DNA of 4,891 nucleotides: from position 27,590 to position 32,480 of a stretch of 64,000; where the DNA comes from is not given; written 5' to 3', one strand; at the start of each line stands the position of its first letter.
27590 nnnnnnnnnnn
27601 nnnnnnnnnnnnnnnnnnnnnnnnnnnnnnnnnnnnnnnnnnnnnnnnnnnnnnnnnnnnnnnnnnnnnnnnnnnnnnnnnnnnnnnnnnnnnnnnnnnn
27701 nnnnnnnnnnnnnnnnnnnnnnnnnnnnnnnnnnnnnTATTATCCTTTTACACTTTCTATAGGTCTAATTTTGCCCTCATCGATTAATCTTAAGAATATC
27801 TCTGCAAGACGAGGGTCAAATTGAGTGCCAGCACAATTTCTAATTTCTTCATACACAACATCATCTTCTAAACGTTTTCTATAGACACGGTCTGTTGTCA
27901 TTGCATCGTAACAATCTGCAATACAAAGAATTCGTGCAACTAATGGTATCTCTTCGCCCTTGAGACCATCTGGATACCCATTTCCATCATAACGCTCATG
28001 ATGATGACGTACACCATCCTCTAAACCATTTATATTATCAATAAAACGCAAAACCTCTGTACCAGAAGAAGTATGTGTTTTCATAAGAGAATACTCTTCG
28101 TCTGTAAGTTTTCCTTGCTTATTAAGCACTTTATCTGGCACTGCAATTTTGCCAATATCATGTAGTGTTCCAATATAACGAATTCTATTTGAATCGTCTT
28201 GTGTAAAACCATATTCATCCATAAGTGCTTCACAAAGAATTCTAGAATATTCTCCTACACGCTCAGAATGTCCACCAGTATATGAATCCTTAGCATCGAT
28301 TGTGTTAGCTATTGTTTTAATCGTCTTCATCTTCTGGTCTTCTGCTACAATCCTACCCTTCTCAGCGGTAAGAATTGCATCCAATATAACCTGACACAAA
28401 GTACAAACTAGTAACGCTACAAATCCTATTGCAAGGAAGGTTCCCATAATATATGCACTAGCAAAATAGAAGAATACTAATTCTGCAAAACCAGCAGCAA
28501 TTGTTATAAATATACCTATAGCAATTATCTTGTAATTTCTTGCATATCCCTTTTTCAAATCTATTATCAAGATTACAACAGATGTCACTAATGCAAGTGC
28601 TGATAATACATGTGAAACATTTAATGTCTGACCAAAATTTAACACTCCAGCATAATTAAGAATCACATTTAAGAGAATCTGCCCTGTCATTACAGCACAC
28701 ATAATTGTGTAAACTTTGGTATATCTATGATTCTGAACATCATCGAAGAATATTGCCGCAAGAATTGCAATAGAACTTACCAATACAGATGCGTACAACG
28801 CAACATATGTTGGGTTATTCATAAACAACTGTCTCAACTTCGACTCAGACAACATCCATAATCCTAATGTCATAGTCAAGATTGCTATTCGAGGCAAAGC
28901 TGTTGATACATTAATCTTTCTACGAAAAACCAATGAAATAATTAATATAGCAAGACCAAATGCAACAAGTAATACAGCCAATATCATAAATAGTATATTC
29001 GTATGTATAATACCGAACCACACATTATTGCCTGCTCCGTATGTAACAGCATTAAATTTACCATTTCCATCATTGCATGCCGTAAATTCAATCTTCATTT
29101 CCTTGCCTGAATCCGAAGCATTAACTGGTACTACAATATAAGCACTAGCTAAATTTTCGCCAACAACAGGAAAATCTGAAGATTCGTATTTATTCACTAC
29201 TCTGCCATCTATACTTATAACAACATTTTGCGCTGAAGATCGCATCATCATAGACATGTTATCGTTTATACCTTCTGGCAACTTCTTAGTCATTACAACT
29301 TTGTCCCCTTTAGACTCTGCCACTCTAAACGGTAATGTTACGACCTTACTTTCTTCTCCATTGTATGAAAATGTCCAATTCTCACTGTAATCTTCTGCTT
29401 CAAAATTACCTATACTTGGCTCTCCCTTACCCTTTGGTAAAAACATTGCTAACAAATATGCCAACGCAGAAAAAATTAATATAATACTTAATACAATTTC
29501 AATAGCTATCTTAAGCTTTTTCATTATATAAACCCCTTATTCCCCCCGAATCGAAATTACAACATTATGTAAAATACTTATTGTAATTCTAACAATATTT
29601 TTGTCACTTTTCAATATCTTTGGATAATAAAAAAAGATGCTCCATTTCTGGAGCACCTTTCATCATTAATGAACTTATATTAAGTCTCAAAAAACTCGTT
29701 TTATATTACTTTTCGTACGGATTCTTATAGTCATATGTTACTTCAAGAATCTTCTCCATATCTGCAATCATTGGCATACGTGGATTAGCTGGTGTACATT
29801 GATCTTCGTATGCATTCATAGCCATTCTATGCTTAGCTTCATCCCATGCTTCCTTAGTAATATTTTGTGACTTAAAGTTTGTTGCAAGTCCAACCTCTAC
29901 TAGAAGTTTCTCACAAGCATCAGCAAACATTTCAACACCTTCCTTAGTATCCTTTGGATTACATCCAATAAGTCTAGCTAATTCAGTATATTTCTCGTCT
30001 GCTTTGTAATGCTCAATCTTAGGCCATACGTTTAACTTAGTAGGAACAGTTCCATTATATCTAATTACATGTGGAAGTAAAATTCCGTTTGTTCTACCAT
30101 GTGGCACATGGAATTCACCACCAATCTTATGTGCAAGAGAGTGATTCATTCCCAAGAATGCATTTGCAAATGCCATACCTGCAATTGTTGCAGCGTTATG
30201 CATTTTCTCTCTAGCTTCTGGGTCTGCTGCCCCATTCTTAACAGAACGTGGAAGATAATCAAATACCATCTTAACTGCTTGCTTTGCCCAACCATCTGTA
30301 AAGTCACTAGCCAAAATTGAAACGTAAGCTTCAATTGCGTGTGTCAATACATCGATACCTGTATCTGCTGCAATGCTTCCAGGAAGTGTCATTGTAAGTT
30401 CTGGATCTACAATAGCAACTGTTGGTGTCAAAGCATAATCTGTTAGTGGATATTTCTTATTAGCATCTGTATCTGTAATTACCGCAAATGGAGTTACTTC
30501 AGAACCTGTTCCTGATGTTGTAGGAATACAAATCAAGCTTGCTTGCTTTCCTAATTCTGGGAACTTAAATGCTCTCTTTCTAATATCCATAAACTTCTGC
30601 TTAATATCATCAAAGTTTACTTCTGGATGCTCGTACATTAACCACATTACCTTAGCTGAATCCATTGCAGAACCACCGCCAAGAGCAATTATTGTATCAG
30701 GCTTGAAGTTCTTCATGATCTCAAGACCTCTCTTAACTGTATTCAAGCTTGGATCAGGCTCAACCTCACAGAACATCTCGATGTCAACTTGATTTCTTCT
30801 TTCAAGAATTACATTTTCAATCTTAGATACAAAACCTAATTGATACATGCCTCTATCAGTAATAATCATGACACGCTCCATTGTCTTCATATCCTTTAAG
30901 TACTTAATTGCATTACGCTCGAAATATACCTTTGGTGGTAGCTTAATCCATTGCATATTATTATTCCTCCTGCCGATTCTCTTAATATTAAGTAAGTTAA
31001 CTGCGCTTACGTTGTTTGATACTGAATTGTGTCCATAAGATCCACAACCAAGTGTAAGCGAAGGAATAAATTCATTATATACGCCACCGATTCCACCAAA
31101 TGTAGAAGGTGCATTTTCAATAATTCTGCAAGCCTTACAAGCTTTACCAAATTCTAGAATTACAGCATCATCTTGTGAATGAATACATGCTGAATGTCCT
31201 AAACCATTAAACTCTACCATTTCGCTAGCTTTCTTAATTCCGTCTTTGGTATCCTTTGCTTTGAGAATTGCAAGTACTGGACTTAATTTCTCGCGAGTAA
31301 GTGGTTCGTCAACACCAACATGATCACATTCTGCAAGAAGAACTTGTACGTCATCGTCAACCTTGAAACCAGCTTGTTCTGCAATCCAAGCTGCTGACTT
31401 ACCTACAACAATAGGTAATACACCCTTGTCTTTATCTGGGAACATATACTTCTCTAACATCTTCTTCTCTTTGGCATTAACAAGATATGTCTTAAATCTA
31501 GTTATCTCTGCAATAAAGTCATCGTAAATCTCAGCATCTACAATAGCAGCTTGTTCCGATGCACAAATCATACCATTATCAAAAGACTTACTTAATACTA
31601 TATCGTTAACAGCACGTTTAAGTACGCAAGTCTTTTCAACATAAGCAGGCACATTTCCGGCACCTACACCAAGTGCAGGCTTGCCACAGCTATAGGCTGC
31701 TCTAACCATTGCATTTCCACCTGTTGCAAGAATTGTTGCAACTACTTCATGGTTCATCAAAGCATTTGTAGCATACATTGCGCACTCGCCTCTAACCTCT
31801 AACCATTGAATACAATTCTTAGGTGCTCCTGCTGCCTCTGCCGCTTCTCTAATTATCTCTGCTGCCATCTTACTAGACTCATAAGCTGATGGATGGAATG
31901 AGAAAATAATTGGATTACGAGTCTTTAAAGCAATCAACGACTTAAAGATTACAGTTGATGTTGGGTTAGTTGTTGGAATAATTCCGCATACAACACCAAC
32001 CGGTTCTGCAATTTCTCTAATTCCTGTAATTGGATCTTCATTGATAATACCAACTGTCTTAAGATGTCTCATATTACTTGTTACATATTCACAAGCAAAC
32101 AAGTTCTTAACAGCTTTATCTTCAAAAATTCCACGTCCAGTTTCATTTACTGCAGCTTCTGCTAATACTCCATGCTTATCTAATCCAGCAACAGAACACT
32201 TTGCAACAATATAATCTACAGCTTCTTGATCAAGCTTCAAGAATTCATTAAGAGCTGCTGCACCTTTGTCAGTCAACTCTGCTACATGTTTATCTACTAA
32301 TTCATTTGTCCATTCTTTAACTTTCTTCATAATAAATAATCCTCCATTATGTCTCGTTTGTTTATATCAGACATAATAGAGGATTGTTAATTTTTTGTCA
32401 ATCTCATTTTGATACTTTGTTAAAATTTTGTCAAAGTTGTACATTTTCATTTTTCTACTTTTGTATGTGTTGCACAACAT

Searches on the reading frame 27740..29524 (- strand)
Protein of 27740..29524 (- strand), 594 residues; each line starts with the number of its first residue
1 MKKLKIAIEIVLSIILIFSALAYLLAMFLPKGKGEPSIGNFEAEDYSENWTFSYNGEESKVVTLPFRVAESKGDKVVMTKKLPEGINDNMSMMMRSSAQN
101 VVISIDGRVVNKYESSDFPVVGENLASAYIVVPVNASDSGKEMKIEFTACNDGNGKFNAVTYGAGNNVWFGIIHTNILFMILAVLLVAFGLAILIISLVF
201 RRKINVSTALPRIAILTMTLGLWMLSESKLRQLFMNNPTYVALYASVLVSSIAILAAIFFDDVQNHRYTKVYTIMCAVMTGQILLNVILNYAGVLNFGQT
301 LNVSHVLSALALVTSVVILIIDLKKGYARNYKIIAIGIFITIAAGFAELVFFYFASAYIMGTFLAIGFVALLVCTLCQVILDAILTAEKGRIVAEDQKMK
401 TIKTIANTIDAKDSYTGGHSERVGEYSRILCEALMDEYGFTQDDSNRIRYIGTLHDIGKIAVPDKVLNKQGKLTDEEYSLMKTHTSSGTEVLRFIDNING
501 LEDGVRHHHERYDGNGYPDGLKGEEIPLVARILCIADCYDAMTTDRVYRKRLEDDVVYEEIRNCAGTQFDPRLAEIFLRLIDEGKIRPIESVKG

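Call 75: search_protein_families(library=pfam, proteins=[window:27740-29524:-], max_evalue=0.000001)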
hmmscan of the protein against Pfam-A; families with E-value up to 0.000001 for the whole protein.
window:27740-29524:- (594 aa): 2 families
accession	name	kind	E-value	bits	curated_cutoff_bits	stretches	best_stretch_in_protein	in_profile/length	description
PF13487.12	HD_5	-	1.2e-33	116.7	27.2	1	404-573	2-170/170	HD domain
PF01966.28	HD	-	3.4e-19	69.7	22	1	417-542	2-116/116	HD domain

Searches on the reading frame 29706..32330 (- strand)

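Call 75: search_protein_families(library=pfam, proteins=[window:29706-32330:-], max_evalue=0.000001)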
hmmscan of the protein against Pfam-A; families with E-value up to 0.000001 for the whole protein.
window:29706-32330:- (874 aa): 4 families
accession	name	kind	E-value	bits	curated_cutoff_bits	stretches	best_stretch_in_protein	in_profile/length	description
PF25137.1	ADH_Fe_C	-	1.3e-59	201.6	27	1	655-864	2-192/194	Fe-containing alcohol dehydrogenase family, C-terminal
PF00465.25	Fe-ADH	-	5.7e-47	159.9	31.3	1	465-643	1-168/168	Iron-containing alcohol dehydrogenase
PF00171.27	Aldedh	-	7e-21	74.7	23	1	15-410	30-427/461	Aldehyde dehydrogenase family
PF13685.12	Fe-ADH_2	-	6e-07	30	28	0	476-562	12-93/149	Iron-containing alcohol dehydrogenase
